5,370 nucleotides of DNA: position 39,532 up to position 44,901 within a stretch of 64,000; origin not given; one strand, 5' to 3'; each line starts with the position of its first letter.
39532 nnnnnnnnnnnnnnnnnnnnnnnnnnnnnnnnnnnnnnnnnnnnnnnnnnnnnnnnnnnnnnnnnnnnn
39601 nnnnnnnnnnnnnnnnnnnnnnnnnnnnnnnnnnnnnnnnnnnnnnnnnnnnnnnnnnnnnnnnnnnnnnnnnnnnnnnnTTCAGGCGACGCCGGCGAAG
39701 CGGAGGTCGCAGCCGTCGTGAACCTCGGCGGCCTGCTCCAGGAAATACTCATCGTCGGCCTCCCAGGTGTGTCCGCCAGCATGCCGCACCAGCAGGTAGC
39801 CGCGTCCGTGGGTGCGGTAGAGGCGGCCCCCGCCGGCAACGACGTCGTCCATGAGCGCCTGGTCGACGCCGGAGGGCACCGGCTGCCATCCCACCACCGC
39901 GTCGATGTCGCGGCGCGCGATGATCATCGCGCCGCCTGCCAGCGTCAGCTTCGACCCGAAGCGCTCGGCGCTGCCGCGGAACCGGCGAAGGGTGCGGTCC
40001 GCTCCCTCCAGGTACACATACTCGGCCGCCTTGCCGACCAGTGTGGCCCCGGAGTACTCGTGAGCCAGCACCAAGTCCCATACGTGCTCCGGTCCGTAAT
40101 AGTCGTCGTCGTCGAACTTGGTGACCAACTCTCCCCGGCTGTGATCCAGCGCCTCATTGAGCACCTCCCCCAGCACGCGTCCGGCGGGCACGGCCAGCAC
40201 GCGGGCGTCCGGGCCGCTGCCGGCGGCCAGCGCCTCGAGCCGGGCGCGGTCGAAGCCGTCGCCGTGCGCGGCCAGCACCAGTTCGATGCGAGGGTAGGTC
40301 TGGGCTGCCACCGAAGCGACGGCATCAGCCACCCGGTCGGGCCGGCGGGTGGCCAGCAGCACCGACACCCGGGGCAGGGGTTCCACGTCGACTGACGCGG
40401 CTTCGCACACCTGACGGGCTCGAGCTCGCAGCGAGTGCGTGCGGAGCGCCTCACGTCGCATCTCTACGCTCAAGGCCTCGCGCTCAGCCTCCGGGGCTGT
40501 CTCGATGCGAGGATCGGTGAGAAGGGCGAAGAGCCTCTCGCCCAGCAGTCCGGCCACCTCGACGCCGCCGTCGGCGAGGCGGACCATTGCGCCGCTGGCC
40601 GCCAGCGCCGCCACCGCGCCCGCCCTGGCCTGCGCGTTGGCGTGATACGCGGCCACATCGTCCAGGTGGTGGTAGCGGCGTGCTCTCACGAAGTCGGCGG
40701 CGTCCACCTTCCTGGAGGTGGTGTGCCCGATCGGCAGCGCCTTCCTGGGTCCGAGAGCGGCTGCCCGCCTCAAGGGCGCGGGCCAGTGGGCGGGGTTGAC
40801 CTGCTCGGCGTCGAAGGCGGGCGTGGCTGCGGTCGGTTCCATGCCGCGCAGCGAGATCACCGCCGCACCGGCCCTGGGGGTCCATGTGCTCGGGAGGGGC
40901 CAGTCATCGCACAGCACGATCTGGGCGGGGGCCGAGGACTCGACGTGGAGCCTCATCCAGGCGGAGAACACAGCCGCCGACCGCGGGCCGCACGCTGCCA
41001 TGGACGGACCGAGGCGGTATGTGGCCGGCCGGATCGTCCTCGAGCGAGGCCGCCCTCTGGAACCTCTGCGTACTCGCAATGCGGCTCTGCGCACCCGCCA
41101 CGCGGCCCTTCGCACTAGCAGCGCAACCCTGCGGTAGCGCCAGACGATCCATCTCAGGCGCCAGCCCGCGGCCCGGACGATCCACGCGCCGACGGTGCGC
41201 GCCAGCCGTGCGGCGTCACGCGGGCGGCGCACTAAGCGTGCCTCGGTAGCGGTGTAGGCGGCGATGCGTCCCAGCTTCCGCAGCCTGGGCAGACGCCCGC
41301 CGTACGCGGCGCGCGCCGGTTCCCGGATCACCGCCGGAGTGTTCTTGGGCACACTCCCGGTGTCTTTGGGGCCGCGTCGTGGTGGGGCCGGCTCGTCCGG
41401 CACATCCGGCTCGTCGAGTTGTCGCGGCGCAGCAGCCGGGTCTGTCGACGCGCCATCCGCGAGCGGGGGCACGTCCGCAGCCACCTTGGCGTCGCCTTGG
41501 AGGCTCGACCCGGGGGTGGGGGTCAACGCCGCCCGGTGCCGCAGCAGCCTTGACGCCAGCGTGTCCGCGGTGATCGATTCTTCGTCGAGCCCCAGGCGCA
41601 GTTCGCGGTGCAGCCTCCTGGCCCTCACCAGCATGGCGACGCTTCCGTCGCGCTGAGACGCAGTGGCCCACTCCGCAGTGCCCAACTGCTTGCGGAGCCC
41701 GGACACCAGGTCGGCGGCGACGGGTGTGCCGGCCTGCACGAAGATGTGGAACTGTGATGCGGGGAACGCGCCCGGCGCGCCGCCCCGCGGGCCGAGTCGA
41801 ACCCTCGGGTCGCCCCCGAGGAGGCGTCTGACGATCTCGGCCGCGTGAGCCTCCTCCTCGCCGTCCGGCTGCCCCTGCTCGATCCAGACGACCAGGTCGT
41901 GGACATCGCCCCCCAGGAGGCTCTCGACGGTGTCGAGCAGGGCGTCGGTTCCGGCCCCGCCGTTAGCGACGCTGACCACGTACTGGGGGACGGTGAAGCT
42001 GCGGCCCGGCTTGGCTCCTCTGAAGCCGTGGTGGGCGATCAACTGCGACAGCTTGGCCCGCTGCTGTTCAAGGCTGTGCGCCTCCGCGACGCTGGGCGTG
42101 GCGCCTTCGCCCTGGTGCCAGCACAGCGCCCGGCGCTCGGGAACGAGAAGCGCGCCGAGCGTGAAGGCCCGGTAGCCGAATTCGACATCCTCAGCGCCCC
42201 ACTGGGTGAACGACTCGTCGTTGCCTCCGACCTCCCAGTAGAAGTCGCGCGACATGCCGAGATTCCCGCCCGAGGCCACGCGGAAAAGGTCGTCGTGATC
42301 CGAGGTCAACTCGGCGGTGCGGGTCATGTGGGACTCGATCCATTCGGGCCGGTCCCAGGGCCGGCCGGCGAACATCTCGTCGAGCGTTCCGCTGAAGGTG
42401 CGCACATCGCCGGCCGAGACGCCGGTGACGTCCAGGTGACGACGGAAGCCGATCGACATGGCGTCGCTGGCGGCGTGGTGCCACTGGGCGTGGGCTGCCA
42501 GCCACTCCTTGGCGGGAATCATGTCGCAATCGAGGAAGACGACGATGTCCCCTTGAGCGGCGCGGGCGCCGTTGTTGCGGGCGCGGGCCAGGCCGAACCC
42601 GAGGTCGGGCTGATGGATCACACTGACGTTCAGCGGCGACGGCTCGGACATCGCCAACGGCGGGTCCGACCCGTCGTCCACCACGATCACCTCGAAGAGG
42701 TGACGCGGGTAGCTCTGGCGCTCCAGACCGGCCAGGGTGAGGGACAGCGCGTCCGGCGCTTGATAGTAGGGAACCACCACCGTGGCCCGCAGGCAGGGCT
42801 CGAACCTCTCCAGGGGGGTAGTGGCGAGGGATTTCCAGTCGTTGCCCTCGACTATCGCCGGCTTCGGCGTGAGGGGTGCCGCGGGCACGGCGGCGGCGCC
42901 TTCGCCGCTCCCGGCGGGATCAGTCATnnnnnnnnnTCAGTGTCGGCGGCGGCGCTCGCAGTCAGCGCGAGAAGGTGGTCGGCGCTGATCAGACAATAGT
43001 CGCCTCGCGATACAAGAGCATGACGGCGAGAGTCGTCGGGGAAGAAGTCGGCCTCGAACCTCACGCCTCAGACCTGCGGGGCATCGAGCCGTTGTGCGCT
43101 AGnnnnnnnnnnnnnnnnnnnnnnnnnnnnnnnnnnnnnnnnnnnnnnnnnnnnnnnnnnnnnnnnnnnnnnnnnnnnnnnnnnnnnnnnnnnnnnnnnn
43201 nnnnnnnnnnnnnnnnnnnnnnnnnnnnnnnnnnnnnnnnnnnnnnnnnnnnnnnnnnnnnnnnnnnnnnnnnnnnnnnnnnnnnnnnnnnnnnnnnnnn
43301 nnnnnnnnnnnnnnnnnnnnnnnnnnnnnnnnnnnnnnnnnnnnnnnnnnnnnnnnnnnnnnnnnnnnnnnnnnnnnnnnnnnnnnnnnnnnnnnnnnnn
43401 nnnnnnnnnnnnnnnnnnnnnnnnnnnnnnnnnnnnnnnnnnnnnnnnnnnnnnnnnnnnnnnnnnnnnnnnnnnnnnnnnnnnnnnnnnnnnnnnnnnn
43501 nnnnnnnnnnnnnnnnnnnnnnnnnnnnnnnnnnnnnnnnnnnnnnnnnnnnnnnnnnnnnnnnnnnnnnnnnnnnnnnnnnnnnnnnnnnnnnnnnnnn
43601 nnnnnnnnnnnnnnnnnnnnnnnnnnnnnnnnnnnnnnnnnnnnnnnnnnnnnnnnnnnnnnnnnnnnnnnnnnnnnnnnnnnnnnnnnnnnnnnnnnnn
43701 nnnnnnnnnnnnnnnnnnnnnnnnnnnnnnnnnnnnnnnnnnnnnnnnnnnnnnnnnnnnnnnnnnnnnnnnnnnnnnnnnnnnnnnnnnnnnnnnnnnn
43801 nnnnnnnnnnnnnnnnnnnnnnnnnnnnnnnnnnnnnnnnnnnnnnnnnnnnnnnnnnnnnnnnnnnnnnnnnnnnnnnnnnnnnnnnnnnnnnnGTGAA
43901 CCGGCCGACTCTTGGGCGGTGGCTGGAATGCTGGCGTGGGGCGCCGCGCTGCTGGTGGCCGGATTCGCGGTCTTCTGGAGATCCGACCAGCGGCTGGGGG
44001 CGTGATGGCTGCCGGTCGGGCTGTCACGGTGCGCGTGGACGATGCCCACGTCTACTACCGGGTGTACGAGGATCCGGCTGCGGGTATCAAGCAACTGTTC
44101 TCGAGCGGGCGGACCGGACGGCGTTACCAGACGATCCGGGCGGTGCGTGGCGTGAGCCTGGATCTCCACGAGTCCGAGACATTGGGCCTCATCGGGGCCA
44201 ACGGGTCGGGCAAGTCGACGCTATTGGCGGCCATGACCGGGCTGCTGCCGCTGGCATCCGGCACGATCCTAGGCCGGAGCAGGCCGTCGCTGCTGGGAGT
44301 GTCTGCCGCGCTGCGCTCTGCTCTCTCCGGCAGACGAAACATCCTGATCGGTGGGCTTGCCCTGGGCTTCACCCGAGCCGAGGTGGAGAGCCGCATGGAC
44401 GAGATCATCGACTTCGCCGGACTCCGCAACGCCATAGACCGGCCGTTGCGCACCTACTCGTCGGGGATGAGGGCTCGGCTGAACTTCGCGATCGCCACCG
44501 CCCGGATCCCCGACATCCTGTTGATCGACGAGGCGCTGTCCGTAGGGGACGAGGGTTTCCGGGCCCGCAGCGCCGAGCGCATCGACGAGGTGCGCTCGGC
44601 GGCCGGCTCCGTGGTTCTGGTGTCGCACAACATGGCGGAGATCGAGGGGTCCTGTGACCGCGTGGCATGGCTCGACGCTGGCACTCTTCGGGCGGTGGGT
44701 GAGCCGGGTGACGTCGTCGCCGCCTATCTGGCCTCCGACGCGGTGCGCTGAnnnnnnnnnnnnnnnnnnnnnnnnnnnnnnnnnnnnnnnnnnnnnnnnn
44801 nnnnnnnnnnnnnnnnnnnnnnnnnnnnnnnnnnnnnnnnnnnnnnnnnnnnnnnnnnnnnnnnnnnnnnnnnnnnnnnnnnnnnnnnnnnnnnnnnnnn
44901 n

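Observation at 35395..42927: Paralogous ~1000-aa dual-GT2 synthases flanking a Wzy_C/O-antigen-ligase-like protein, opposite a Wzm/Wzt exporter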

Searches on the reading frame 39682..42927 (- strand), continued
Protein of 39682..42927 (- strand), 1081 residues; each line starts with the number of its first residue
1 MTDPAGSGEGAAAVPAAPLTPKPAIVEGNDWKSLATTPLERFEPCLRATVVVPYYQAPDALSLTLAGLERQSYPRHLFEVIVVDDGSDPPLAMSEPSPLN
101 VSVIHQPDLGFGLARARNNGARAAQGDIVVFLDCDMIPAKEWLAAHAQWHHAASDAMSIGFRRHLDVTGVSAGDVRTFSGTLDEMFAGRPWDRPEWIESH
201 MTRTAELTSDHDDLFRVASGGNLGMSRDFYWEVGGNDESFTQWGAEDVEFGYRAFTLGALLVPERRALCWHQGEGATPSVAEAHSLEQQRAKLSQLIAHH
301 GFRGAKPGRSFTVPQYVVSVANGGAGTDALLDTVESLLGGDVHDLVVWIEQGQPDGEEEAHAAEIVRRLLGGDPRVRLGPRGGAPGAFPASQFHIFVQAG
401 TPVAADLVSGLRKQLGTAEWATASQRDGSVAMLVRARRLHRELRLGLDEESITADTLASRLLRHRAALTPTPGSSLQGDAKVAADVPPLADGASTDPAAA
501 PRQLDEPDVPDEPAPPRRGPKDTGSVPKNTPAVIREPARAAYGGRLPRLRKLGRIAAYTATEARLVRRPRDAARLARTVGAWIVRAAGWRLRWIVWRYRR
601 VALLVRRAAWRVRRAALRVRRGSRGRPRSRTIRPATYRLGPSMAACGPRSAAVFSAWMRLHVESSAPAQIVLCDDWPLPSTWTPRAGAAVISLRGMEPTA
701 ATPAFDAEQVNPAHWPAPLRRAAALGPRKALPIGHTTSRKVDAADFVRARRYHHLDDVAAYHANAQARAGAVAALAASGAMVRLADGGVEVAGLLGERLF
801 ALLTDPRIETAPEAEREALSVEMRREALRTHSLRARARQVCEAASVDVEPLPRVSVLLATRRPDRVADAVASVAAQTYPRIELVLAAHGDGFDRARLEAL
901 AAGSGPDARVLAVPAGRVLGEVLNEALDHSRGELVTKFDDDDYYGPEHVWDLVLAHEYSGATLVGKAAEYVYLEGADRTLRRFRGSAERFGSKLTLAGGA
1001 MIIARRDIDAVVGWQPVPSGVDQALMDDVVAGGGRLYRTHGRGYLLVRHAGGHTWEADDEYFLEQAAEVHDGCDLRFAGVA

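Call 80: find_encoding_contigs(protein=P0001, flank=10000, max_places=3)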
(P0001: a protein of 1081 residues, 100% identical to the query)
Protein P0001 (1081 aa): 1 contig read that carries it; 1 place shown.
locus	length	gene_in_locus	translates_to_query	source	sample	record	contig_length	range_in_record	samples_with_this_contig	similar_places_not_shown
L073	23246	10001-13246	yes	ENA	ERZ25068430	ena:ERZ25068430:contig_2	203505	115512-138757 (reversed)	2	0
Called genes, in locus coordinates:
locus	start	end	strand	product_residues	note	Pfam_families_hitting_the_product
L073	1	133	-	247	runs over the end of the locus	PF13641:Glyco_tranf_2_3, PF00535:Glycos_transf_2, PF10111:Glyco_tranf_2_2 (weak)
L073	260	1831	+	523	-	-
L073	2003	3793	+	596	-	PF00289:Biotin_carb_N, PF02222:ATP-grasp (faint), PF02786:CPSase_L_D2, PF02785:Biotin_carb_C, PF00364:Biotin_lipoyl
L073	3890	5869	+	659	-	PF08486:SpoIID, PF00395:SLH, PF16820:PKD_3 (faint)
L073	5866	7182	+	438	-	PF02397:Bac_transf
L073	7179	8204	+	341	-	PF13506:Glyco_transf_21, PF00535:Glycos_transf_2, PF13641:Glyco_tranf_2_3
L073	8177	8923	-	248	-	PF00005:ABC_tran, PF13555:AAA_29 (faint), PF13304:AAA_21 (faint)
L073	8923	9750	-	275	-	PF01061:ABC2_membrane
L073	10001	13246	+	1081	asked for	PF00535:Glycos_transf_2, PF10111:Glyco_tranf_2_2, PF13641:Glyco_tranf_2_3, PF00535:Glycos_transf_2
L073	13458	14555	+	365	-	PF04932:Wzy_C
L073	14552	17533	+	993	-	PF00535:Glycos_transf_2, PF10111:Glyco_tranf_2_2 (weak), PF13641:Glyco_tranf_2_3, PF00535:Glycos_transf_2 (weak)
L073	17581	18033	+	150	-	PF04134:DCC1-like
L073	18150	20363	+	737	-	PF00089:Trypsin (weak), PF13365:Trypsin_2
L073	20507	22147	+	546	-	PF04326:SLFN_AlbA_2, PF13749:HATPase_c_4, PF01022:HTH_5 (faint)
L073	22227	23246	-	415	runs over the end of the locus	-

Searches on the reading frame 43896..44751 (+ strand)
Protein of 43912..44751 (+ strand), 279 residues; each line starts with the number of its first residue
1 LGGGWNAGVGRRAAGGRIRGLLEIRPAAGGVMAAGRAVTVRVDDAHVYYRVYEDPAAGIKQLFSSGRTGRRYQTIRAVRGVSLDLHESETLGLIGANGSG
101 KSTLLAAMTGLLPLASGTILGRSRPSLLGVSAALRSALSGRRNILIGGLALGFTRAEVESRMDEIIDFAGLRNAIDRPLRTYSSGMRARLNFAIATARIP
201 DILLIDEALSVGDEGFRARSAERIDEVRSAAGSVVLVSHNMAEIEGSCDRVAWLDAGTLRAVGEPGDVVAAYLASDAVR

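Call 6: search_protein_families(library=pfam, proteins=[window:43896-44657:+], max_evalue=0.01)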
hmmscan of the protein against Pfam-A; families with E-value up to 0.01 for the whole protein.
window:43896-44657:+ (253 aa): 0 families

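Call 9: search_protein_families(library=pfam, proteins=[window:43912-44751:+], max_evalue=0.01)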
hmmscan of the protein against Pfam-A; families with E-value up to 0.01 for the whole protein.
window:43912-44751:+ (279 aa): 7 families
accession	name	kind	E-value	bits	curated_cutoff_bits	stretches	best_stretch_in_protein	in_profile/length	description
PF00005.33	ABC_tran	-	1.5e-20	74.6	25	1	79-209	2-136/137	ABC transporter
PF13555.12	AAA_29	-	1.6e-05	25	27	1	81-112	15-46/61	P-loop containing region of AAA domain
PF13304.12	AAA_21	-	3e-05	24.7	27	1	92-111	3-22/304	AAA domain, putative AbiEii toxin, Type IV TA system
PF02463.25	SMC_N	-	0.00039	20.4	40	0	90-116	26-52/220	RecF/RecN/SMC N terminal domain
PF13476.12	AAA_23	-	0.0016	19.6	27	1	74-110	6-41/201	AAA domain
PF13401.12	AAA_22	-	0.0019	19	27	1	93-212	10-97/130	AAA domain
PF13175.12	AAA_15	-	0.0025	17.9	32.1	1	76-110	12-45/374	AAA ATPase domain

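Call 21: search_protein_families(library=ncbifam, proteins=[window:43912-44751:+], max_evalue=0.001)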
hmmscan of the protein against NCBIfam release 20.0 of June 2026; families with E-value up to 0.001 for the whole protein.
window:43912-44751:+ (279 aa): 176 families (the best 25 are shown)
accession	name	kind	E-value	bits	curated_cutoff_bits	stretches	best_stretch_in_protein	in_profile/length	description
NF010066.0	PRK13546.1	equivalog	2.1e-49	168.3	320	1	38-272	3-234/264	teichoic acids export ABC transporter ATP-binding subunit TagH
NF010065.0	PRK13545.1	equivalog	2.7e-47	161.7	538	1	39-272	4-234/549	teichoic acids export protein ATP-binding subunit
NF050108.1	galactan_ABC_ATP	equivalog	8.6e-45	152.8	400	1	43-274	4-242/244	galactan export ABC transporter ATP-binding subunit Wzt/RfbE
TIGR01188.1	drrA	subfamily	1.8e-32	112.9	312.45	1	71-267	2-210/302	daunorubicin resistance ABC transporter, ATP-binding protein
TIGR04521.1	ECF_ATPase_2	equivalog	1e-22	80.6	330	2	143-270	105-234/279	energy-coupling factor transporter ATPase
NF010060.0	PRK13537.1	equivalog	1.8e-22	79.7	521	1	69-278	22-243/314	nodulation factor ABC transporter ATP-binding protein NodI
NF033858.1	ABC2_perm_RbbA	equivalog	5.4e-22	77.5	1050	1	70-271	274-487/909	ribosome-associated ATPase/putative transporter RbbA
TIGR04520.1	ECF_ATPase_1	equivalog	2.9e-21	76.1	315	2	151-270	106-225/269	energy-coupling factor transporter ATPase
TIGR03740.1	galliderm_ABC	subfamily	3.6e-21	75.9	309.75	1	70-260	8-203/223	lantibiotic protection ABC transporter ATP-binding subunit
NF010059.0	PRK13536.1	equivalog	4.8e-21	74.9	549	1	71-270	52-263/342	nodulation factor ABC transporter ATP-binding protein NodI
TIGR03864.1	PQQ_ABC_ATP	hypoth_equivalog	9.6e-21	74.3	302.25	1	70-272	9-223/236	ABC transporter, ATP-binding subunit, PQQ-dependent alcohol dehydrogenase system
TIGR03265.1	PhnT2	equivalog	1.5e-20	73.7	457.7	1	68-268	10-222/353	putative 2-aminoethylphosphonate ABC transporter ATP-binding protein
TIGR01288.1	nodI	equivalog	5.6e-20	71.5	424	1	78-273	20-227/303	nodulation factor ABC transporter ATP-binding protein NodI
NF040873.1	AztA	equivalog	6.9e-20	71.4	220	1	71-247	1-185/191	zinc ABC transporter ATP-binding protein AztA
TIGR01166.1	cbiO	subfamily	1.4e-19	70.3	211.8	2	144-241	90-187/190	cobalt ABC transporter, ATP-binding protein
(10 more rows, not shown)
